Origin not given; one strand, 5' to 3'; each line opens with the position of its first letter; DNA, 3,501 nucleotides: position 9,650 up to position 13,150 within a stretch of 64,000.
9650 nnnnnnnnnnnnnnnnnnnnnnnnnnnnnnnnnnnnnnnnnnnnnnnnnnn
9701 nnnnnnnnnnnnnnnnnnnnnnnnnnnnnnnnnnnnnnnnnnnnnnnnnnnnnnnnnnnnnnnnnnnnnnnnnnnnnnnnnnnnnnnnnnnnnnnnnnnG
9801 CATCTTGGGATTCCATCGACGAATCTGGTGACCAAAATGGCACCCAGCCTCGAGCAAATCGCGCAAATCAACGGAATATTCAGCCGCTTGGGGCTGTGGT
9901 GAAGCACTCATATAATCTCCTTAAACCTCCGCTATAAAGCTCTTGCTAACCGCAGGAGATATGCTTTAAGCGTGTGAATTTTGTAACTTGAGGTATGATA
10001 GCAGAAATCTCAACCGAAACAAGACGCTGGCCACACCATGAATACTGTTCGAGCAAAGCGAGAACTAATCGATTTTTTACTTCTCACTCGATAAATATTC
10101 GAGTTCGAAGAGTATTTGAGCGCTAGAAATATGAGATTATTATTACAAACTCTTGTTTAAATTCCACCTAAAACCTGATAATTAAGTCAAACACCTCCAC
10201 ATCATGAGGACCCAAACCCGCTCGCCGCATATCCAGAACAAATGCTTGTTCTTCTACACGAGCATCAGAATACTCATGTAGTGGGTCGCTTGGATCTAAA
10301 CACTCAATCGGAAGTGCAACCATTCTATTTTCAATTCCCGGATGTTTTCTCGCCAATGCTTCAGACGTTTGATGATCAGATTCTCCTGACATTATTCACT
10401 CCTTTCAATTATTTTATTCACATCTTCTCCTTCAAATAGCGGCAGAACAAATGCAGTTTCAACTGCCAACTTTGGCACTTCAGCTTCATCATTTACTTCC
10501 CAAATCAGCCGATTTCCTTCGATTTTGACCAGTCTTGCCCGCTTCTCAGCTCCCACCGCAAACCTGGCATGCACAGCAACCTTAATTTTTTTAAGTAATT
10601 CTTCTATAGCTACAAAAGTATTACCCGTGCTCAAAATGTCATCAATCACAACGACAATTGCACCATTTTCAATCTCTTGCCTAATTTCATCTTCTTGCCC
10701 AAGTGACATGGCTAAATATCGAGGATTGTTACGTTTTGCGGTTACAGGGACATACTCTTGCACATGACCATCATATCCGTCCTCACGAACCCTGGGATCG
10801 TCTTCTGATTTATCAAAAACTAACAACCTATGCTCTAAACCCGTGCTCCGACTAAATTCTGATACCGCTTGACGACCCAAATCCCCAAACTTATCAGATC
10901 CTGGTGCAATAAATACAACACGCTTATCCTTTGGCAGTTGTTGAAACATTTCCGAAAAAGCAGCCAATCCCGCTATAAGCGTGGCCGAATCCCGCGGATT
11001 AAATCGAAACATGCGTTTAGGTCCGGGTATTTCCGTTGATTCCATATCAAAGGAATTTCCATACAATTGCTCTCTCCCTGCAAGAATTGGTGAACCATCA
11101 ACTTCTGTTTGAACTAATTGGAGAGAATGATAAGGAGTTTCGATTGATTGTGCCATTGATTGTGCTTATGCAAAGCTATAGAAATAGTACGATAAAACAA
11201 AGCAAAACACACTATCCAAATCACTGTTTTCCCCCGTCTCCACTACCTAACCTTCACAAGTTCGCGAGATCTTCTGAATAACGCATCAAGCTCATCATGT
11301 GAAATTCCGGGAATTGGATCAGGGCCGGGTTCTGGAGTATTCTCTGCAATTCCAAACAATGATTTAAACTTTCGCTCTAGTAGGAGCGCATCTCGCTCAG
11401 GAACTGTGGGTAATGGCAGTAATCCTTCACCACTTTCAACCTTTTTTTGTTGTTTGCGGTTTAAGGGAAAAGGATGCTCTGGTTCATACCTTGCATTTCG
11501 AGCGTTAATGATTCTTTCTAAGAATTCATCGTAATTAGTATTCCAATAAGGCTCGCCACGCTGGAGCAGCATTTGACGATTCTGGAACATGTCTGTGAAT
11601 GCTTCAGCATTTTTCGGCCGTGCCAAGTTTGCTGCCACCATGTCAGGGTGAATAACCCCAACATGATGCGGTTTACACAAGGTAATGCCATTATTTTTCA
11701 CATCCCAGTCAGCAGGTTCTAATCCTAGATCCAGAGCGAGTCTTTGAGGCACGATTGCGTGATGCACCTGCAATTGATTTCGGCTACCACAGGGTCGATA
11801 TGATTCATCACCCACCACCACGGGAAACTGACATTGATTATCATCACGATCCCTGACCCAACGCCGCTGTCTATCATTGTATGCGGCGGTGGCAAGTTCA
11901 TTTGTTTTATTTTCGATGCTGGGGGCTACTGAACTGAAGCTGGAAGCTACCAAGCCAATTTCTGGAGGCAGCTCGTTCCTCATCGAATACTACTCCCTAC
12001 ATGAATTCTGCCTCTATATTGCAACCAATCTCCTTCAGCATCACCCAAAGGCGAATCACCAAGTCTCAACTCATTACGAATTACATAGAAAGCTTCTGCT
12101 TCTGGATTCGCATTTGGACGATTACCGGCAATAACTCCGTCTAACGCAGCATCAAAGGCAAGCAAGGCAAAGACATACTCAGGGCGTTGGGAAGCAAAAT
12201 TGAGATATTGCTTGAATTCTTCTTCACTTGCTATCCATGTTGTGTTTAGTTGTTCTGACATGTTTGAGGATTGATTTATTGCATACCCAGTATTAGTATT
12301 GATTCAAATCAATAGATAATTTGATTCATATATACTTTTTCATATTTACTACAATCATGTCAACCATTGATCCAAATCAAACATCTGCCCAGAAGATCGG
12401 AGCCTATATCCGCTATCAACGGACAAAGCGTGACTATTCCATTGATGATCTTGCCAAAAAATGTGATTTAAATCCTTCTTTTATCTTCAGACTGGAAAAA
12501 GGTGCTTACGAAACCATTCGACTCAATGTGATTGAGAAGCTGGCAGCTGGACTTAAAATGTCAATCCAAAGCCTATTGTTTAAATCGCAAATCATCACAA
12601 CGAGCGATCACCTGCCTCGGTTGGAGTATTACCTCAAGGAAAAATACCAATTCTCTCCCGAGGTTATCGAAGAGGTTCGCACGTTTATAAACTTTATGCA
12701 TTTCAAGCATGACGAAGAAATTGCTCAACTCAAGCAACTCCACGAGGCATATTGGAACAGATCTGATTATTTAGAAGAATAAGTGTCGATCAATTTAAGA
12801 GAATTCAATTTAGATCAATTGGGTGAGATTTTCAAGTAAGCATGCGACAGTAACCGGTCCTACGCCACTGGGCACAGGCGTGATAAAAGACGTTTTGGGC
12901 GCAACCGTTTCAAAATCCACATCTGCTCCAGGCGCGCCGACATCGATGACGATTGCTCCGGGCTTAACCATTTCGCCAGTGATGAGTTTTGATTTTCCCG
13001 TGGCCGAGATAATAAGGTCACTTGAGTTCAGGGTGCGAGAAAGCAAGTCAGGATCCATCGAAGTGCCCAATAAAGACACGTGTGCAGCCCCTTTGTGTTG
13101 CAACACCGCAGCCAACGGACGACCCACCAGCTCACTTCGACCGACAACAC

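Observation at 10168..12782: XRE regulator with palindromic operator divergent from a four-gene HNH nuclease / extended PRTase operon (defense- or toxin-like island)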

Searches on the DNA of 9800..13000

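Call 62: search_rna_families(source=window, start=9800, end=13000, threshold=evalue, max_evalue=1)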
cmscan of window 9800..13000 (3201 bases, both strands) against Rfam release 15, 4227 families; matches with E-value up to 1: 1.
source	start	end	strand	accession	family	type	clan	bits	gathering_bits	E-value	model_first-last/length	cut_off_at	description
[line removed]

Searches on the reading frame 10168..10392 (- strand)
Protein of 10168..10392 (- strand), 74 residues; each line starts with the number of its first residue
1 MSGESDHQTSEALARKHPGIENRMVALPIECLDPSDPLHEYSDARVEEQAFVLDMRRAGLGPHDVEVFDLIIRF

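Call 6: search_protein_families(library=pfam, proteins=[window:10168-10392:-], max_evalue=1)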
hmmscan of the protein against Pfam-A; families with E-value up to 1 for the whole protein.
window:10168-10392:- (74 aa): 0 families

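Call 7: search_protein_families(library=padloc, proteins=[window:10168-10392:-], max_evalue=1)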
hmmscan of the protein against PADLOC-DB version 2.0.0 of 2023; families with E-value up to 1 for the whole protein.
window:10168-10392:- (74 aa): 0 families

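Call 8: search_protein_families(library=ncbifam, proteins=[window:10168-10392:-], max_evalue=1)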
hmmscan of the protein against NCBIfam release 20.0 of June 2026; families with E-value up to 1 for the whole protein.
window:10168-10392:- (74 aa): 0 families

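Call 10: search_protein_families(library=phrogs, proteins=[window:10168-10392:-], max_evalue=0.1)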
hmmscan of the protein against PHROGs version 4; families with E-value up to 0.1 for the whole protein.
window:10168-10392:- (74 aa): 0 families

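Call 28: list_cluster_members(proteins=[P0001, window:10168-10392:-, window:11243-11983:-, window:11980-12261:-, window:12357-12782:+, window:9165-9911:-])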
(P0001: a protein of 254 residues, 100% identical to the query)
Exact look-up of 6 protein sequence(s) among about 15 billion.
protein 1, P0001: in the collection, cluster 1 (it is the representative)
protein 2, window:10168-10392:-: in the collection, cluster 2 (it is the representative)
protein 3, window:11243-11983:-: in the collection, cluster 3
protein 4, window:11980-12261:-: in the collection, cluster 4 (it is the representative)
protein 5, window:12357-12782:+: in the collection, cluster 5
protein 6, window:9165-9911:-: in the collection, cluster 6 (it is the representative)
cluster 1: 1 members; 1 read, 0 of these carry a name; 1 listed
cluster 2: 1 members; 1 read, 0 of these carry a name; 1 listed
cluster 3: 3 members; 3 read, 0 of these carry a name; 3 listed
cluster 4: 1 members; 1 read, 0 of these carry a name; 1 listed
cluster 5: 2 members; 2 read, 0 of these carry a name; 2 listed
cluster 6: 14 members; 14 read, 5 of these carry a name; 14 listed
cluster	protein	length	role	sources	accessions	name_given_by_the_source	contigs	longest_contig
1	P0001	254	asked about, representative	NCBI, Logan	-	-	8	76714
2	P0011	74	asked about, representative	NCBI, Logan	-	-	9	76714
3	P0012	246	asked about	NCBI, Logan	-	-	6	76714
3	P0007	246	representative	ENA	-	-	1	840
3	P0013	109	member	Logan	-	-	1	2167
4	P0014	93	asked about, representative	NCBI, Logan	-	-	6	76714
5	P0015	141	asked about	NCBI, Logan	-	-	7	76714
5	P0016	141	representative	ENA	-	-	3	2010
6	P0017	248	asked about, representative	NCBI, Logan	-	-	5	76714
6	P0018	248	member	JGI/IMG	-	small subunit ribosomal protein S2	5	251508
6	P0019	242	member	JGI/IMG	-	small subunit ribosomal protein S2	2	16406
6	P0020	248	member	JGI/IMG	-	small subunit ribosomal protein S2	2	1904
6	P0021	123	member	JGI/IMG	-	small subunit ribosomal protein S2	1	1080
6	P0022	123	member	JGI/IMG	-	small subunit ribosomal protein S2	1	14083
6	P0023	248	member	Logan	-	-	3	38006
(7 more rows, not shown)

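Call 92: search_solved_structures(query=A6, max_evalue=5)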
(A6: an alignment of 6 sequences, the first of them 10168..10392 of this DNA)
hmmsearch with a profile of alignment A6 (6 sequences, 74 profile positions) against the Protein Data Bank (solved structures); distinct sequences matched with E-value up to 5: 2.
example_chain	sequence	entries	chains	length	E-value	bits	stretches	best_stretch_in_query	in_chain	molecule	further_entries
9h90_I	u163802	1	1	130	0.64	13.1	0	22-44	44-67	30S ribosomal protein S9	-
4zv6_A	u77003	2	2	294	2.1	11.4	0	21-47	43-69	AlphaRep-7 | alpha-Rep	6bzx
